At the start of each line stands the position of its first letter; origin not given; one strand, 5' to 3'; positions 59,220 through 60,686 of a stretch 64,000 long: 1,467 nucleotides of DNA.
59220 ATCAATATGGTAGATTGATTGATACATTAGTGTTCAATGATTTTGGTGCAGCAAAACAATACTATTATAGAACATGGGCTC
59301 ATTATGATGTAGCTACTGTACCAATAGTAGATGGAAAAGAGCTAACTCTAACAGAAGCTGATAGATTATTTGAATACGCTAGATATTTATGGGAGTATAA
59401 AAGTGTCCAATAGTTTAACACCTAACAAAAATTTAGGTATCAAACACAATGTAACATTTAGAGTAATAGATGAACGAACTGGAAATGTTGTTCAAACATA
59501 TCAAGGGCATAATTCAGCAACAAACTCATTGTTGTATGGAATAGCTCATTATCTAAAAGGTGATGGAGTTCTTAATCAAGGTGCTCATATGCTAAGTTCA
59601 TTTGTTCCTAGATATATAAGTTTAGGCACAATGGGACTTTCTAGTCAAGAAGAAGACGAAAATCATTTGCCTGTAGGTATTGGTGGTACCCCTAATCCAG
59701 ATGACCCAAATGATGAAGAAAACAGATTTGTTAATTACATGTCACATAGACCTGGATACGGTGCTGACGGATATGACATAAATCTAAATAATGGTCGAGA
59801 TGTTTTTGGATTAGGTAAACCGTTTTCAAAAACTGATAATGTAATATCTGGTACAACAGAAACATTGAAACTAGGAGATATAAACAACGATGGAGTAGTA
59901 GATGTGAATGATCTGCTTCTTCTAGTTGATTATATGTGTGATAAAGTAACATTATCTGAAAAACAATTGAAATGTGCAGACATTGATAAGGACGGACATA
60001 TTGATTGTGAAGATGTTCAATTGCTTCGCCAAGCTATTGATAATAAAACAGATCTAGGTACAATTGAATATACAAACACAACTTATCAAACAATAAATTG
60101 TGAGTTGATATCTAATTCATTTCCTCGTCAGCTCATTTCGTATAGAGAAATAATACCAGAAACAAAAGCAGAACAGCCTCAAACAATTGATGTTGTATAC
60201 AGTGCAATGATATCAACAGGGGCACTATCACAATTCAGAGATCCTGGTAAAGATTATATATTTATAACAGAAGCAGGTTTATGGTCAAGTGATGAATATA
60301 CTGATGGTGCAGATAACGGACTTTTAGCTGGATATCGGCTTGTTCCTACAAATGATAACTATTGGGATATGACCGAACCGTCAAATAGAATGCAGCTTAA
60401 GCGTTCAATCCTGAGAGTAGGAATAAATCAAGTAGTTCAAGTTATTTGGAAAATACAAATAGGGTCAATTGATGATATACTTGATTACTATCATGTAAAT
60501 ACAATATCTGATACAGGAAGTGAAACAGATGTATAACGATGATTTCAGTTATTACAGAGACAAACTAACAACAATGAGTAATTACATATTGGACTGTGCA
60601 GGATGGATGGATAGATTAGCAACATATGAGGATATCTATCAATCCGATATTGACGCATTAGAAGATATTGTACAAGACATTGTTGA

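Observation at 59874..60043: Dockerin-like duplicated Ca-binding module in a phage structural protein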

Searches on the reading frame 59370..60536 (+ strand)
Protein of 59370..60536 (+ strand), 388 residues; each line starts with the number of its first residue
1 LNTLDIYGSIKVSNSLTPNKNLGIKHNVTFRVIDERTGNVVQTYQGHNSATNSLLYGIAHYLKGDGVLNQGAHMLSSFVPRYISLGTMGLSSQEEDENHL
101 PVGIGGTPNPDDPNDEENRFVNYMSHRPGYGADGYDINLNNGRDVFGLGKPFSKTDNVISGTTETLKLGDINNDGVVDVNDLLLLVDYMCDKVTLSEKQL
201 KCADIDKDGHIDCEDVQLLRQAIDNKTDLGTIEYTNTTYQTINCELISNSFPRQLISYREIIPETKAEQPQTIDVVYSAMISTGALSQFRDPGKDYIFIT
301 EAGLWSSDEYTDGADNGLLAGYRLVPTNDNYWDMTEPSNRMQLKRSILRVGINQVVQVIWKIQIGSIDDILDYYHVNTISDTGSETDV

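Call 3: search_protein_families(library=pfam, proteins=[window:59370-60536:+], max_evalue=0.1)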
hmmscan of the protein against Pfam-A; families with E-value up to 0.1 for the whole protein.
window:59370-60536:+ (388 aa): 7 families
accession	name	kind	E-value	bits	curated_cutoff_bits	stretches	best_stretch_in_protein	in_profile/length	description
PF00404.24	Dockerin_1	-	3.9e-10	40.2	22.9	1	168-223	1-56/57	Dockerin type I domain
PF00036.39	EF-hand_1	-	4.3e-05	23.2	25.4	0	200-217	6-23/29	EF hand domain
PF13202.12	EF-hand_5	-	0.00022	21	25.9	0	199-212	4-17/25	EF hand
PF13833.12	EF-hand_8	-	0.00089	19.4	28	0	200-215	31-46/54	EF-hand domain pair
PF13499.12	EF-hand_7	-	0.0022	18.7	30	1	170-216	12-62/67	EF-hand domain pair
PF13405.12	EF-hand_6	-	0.0036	17.3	25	0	201-217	7-23/30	EF-hand domain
PF13517.12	FG-GAP_3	-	0.011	16.7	26.9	0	152-179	29-59/61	FG-GAP-like repeat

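Call 4: search_protein_families(library=phrogs, proteins=[window:59370-60536:+], max_evalue=0.01)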
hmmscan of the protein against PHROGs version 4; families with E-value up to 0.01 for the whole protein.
window:59370-60536:+ (388 aa): 0 families

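Call 6: find_homologous_proteins(query=window:59370-60536:+)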
Query window:59370-60536:+ (388 aa): 1091 proteins with E <= 0.001 among 3029 candidates; the best 120 are listed.
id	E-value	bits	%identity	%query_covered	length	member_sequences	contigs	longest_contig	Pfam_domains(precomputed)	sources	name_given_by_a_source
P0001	2.7e-240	815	94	97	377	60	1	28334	PF00404.25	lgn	-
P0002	5.7e-234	794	96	94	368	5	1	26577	PF00404.25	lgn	-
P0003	7.2e-136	471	60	91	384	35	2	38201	PF00404.25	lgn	-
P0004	3.8e-134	465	60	90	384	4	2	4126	PF00404.25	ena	-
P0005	6.8e-133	461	57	91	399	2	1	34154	PF00404.25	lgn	-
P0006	2.0e-132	460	59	90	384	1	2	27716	PF00404.25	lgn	-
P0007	7.9e-130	451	58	90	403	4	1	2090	PF00404.25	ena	-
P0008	9.9e-130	451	60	91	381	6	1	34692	PF00404.25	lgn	-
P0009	1.3e-127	444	56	89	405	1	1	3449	PF00404.25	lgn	-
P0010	1.7e-127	444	56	89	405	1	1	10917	PF00404.25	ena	-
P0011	1.9e-127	443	56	89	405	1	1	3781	PF00404.25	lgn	-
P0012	2.9e-127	443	55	88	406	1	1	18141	PF00404.25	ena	-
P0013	2.9e-127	443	54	91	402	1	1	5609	PF00404.25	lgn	-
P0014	9.4e-127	441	55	88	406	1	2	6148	PF00404.25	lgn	-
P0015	1.1e-126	441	55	88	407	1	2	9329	PF00404.25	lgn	-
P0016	1.2e-126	441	55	88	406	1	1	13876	PF00404.25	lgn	-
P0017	1.3e-126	441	55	88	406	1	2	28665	PF00404.25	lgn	-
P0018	1.3e-126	441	55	88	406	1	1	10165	PF00404.25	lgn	-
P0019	1.4e-126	441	55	88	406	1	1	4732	PF00404.25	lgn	-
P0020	1.5e-126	440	55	88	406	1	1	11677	PF00404.25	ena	-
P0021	1.7e-126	440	55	88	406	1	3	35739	PF00404.25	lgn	-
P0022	1.8e-126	440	55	88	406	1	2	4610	PF00404.25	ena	-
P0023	2.2e-126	440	55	88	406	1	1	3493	PF00404.25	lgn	-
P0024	2.2e-126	440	55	88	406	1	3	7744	PF00404.25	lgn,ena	-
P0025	2.2e-126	440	55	88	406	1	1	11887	PF00404.25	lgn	-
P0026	2.3e-126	440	55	88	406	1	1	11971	PF00404.25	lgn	-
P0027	2.7e-126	440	55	88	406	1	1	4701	PF00404.25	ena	-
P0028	3.0e-126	440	55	88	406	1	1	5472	PF00404.25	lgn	-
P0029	3.2e-126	439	55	88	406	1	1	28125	PF00404.25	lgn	-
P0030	3.4e-126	439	55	88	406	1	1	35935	PF00404.25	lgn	-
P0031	3.6e-126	439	55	88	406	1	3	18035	PF00404.25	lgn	-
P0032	3.7e-126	439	55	88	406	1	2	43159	PF00404.25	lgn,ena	-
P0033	3.7e-126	439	55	88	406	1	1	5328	PF00404.25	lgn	-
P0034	4.0e-126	439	55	88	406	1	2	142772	PF00404.25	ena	-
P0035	4.1e-126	439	55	88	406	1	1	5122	PF00404.25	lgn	-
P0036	4.2e-126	439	55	88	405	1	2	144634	PF00404.25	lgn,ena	-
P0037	4.2e-126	439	55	88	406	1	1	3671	PF00404.25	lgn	-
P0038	4.3e-126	439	55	88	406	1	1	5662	PF00404.25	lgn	-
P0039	4.5e-126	439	55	88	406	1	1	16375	PF00404.25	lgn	-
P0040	4.9e-126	439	55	88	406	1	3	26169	PF00404.25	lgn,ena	-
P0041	5.0e-126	439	55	88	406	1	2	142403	PF00404.25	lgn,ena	-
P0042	5.2e-126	439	55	88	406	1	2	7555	PF00404.25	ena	-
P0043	6.2e-126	438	55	88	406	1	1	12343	PF00404.25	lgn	-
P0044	6.5e-126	438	55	88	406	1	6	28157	PF00404.25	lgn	-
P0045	6.6e-126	438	55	88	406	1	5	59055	PF00404.25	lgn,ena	-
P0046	6.6e-126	438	55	88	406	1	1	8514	PF00404.25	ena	-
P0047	7.1e-126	438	55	88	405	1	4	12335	PF00404.25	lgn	-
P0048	7.5e-126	438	55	88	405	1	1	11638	PF00404.25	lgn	-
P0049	8.3e-126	438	55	88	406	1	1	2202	PF00404.25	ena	-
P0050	8.3e-126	438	55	88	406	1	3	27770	PF00404.25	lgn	-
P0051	8.3e-126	438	55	88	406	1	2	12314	PF00404.25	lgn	-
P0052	8.4e-126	438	55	88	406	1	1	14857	PF00404.25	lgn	-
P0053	8.4e-126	438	55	88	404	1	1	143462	PF00404.25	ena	-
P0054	8.4e-126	438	55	88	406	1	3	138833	PF00404.25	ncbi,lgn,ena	-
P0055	8.9e-126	438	55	88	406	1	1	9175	PF00404.25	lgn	-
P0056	9.0e-126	438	55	88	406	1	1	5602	PF00404.25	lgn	-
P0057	9.2e-126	438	55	88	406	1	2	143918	PF00404.25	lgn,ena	-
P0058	9.4e-126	438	55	89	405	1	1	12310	PF00404.25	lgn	-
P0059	9.8e-126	438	55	88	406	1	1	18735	PF00404.25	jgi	-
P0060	1.0e-125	438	55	88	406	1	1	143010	PF00404.25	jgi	jgi:hypothetical protein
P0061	1.0e-125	438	55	88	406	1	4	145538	PF00404.25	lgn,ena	-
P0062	1.0e-125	438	55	88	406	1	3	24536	PF00404.25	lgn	-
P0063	1.0e-125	438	55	88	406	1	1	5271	PF00404.25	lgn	-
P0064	1.0e-125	438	55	88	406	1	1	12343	PF00404.25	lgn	-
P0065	1.1e-125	438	55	88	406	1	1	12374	PF00404.25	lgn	-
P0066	1.1e-125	438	55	88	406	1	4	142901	PF00404.25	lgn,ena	-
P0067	1.2e-125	438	55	88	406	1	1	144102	PF00404.25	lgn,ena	-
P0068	1.2e-125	438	55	88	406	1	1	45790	PF00404.25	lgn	-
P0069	1.3e-125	437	55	88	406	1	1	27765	PF00404.25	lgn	-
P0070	1.3e-125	437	55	88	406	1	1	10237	PF00404.25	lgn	-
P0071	1.4e-125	437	55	88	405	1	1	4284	PF00404.25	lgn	-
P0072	1.4e-125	437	55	88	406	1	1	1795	PF00404.25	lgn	-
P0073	1.4e-125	437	55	88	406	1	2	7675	PF00404.25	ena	-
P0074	1.5e-125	437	55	88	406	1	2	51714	PF00404.25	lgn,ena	-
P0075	1.6e-125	437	55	88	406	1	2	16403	PF00404.25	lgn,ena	-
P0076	1.6e-125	437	55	88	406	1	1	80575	PF00404.25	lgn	-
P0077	1.9e-125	437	55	88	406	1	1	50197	PF00404.25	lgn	-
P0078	2.0e-125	437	55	88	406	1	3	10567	PF00404.25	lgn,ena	-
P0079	2.3e-125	437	55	88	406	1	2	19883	PF00404.25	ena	-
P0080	2.4e-125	437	55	88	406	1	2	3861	PF00404.25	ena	-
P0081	2.7e-125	436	55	88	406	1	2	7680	PF00404.25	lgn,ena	-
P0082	2.7e-125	436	55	88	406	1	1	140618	PF00404.25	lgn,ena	-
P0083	4.0e-125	436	55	88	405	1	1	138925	PF00404.25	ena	-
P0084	4.2e-125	436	55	88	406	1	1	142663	PF00404.25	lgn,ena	-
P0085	4.9e-125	436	55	88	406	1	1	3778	PF00404.25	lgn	-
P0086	6.1e-125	435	55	88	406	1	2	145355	PF00404.25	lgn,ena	-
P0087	7.6e-125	435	55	88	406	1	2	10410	PF00404.25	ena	-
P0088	7.9e-125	435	55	88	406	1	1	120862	PF00404.25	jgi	jgi:hypothetical protein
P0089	7.9e-125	435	54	88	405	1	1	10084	PF00404.25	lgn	-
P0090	8.1e-125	435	55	88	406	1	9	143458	PF00404.25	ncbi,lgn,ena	-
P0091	8.9e-125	435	55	88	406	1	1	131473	PF00404.25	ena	-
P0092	8.9e-125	435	55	88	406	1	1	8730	PF00404.25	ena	-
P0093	9.3e-125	435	54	88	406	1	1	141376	PF00404.25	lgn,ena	-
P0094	9.6e-125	435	55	88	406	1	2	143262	PF00404.25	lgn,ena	-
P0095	1.0e-124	434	55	88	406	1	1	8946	PF00404.25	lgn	-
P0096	1.1e-124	434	55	88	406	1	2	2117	PF00404.25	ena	-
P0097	1.5e-124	434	55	88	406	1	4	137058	PF00404.25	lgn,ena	-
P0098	1.6e-124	434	55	88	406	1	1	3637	PF00404.25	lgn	-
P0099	1.6e-124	434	55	88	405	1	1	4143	PF00404.25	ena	-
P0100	1.7e-124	434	54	91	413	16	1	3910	PF00404.25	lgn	-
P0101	3.3e-123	429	52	95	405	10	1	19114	PF00404.25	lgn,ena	-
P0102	4.6e-123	429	54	94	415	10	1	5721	PF00404.25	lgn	-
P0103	9.5e-123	428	54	93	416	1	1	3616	PF00404.25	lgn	-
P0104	1.1e-122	428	50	94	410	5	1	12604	PF00404.25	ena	-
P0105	6.2e-122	425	56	91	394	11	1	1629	PF00404.25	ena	-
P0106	2.3e-121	423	53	94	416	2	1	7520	PF00404.25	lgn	-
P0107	9.0e-121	421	55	93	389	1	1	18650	PF00404.25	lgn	-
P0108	1.6e-120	421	54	91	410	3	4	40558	PF00404.25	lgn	-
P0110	1.5e-119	417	54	90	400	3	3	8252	PF00404.25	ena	-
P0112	4.2e-119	416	53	91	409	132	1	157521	PF00404.25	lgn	-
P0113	9.6e-119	415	52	90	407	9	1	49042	PF00404.25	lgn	-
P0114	1.8e-118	414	51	90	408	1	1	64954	PF00404.25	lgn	-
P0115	4.5e-118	413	54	90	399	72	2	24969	PF00404.25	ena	-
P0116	1.3e-117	411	55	90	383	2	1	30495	PF00404.25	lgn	-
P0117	4.8e-117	409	53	90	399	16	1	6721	PF00404.25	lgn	-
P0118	4.9e-117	409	51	95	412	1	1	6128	PF00404.25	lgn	-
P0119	5.0e-117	409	52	90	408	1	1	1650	PF00404.25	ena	-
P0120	5.0e-117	409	52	90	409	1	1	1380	PF00404.25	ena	-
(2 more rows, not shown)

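Call 7: search_dna_similar(query=window:59370-60536:+, collection=phages, mode=protein, max_rows=30)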
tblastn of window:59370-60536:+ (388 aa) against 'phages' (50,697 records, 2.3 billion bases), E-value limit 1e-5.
No match.

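Call 9: list_cluster_members(proteins=[P0054, P0090, P0001])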
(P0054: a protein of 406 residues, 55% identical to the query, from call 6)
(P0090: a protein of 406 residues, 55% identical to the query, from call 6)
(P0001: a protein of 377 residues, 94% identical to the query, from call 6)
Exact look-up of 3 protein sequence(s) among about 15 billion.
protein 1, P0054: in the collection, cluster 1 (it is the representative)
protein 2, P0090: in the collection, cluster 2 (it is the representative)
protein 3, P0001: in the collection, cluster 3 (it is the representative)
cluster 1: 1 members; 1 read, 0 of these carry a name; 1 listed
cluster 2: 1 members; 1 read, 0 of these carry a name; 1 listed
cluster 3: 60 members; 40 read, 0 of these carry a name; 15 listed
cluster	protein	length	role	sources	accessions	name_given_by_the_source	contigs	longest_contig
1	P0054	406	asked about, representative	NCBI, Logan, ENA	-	-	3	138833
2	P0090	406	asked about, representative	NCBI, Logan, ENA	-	-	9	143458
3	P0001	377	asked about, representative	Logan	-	-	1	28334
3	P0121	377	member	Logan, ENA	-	-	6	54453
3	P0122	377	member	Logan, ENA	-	-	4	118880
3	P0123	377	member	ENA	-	-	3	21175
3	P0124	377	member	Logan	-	-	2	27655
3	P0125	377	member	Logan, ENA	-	-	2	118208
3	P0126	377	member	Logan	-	-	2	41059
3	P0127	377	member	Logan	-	-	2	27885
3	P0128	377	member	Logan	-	-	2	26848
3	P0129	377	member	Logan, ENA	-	-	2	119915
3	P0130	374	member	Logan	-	-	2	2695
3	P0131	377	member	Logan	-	-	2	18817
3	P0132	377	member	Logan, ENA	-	-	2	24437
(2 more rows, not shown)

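Call 12: find_encoding_contigs(protein=P0090, flank=10000, max_places=3)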
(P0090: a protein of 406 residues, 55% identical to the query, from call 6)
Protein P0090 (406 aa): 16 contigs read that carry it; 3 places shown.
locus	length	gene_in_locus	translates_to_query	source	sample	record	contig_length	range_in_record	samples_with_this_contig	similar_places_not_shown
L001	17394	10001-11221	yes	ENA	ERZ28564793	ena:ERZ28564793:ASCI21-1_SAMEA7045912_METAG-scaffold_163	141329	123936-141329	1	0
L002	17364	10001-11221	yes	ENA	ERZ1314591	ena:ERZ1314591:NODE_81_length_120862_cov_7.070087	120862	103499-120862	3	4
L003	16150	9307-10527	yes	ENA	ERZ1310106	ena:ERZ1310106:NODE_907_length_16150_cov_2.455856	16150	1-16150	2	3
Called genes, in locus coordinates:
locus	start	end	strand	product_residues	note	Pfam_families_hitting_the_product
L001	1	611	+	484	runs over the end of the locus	-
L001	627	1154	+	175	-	-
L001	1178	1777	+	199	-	-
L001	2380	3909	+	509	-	PF05257:CHAP, PF18013:Phage_lysozyme2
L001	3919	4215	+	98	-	-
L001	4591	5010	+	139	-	PF04965:GPW_gp25 (weak)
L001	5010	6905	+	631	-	-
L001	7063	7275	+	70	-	-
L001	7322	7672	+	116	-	-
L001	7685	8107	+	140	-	-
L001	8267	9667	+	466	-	-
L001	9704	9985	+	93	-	-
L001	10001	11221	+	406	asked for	PF00404:Dockerin_1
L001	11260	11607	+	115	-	-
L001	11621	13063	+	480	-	-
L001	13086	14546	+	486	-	PF07068:Gp23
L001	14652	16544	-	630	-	-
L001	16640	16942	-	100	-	PF14354:Lar_restr_allev (weak)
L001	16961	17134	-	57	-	-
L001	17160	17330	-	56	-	-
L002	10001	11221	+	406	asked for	PF00404:Dockerin_1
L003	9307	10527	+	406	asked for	PF00404:Dockerin_1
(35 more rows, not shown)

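Call 17: search_protein_representatives(protein=window:59370-60536:+)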
Query: 388 residues. Proteins with E-value up to 0.001 (for the whole library): 1597; up to 1e-10: 272; up to 1e-30: 98. The best 150 are listed.
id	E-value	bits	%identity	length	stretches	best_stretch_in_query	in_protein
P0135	7.9e-110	383.8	60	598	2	119-370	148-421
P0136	9.0e-99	347.4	62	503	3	240-369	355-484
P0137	1.1e-98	347.1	62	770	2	240-369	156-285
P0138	9.4e-97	340.7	63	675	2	239-372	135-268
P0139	3.1e-96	339.0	64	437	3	17-156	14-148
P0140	8.2e-96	337.6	63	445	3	240-374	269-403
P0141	1.3e-95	336.9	62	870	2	241-371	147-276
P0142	1.2e-94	333.9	65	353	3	242-369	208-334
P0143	6.9e-94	331.3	60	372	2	239-370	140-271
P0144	2.5e-91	322.9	59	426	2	241-373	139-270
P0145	2.6e-91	322.8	62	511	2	241-374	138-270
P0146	3.3e-91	322.5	59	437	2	241-374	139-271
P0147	6.6e-91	321.5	58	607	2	240-371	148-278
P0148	1.8e-90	320.0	65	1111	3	240-369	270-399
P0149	2.0e-90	319.9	62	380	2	19-152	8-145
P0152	1.6e-89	316.9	63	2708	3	239-371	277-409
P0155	8.1e-89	314.6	65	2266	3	240-371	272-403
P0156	8.5e-89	314.5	52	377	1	17-376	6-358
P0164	6.7e-84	298.4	59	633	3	236-378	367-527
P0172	2.4e-81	290.0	60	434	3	240-372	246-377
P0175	2.0e-80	287.0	53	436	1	19-370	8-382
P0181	2.0e-77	277.1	56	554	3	19-156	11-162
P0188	4.4e-73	262.8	59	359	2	26-153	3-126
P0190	7.5e-71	255.5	57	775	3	239-370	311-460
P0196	3.5e-66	240.1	56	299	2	234-371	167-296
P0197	3.4e-65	236.9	50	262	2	240-368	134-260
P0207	1.6e-50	188.5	37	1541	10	157-220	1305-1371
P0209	1.3e-49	185.6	38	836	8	164-232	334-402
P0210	1.8e-48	181.8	37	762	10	158-227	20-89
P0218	6.2e-39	150.4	39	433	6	166-228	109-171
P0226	1.4e-33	132.8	50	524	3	25-99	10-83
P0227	2.3e-32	128.8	49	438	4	23-93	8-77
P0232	8.8e-31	123.6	39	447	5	166-217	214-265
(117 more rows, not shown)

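Call 22: search_protein_families(library=pfam, proteins=[P0152, P0155, P0148, P0141, P0137, P0135, P0164, P0190], max_evalue=0.001)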
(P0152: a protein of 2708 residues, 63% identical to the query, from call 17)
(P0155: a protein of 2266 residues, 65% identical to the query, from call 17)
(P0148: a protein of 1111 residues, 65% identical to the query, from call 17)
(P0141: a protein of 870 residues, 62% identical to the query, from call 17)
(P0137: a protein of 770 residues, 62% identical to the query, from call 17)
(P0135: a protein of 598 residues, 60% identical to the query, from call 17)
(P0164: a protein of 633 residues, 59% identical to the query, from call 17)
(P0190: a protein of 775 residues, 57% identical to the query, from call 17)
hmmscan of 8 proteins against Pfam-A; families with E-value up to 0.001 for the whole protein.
P0152 (2708 aa): 1 family
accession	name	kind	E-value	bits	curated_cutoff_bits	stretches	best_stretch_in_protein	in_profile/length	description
PF03382.20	DUF285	-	2.5e-62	208.4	25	8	1609-1702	19-110/120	Mycoplasma protein of unknown function, DUF285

P0155 (2266 aa): 1 family
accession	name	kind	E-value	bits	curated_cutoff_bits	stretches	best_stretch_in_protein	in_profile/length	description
PF03382.20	DUF285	-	6.9e-85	281.2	25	12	1581-1672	19-107/120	Mycoplasma protein of unknown function, DUF285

P0148 (1111 aa): 0 families

P0141 (870 aa): 1 family
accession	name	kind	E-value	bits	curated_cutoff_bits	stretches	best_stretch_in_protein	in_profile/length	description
PF05658.19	YadA_head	-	0.0003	21.5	25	0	641-663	2-24/27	YadA head domain repeat (2 copies)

P0137 (770 aa): 1 family
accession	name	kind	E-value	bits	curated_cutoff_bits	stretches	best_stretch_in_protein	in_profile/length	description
PF02368.24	Big_2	-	6.3e-06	26.5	22.8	1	320-395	4-66/79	Bacterial Ig-like domain (group 2)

P0135 (598 aa): 0 families

P0164 (633 aa): 0 families

P0190 (775 aa): 1 family
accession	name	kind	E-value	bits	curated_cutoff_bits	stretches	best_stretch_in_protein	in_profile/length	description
PF03382.20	DUF285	-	8.6e-18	64.7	25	1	605-710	15-115/120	Mycoplasma protein of unknown function, DUF285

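Call 28: predict_structure(alignment_id=A1)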
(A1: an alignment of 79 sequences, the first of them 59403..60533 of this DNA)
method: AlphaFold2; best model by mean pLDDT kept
length: 377 residues; sequences in the alignment: 79
mean_pLDDT: 89.0   pTM: 0.82
mean pLDDT of the five models: 89.0, 87.3, 87.1, 86.2, 85.8
residues with pLDDT >= 90: 266; 70-90: 76; 50-70: 16; < 50: 19
segments of 3 or more residues with pLDDT < 50: 1-4, 6-8, 366-377
pLDDT, mean of each block of 10 residues (from residue 1): 46 84 96 91 87 75 87 97 97 93 96 93 90 93 82 94 97 98 95 97 98 97 90 95 96 86 94 95 96 95 90 95 97 98 97 76 48 37
secondary structure, 60 per line:
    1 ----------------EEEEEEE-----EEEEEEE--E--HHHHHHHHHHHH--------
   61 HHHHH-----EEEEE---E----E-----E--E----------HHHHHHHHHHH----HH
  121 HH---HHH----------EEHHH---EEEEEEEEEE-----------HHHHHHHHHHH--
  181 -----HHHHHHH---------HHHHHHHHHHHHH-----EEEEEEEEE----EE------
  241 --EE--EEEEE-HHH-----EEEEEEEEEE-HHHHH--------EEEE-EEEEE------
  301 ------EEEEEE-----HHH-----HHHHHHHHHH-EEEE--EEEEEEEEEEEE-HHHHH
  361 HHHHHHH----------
elements in order: E17-23 E29-35 H41-52 H61-65 E71-75 H104-114 H119-122 E147-156 H168-178 H186-192 H202-214 E220-228 E247-251 E261-270 H272-276 E285-288 E290-294 E307-312 H326-335 E337-340 E343-354 H356-367
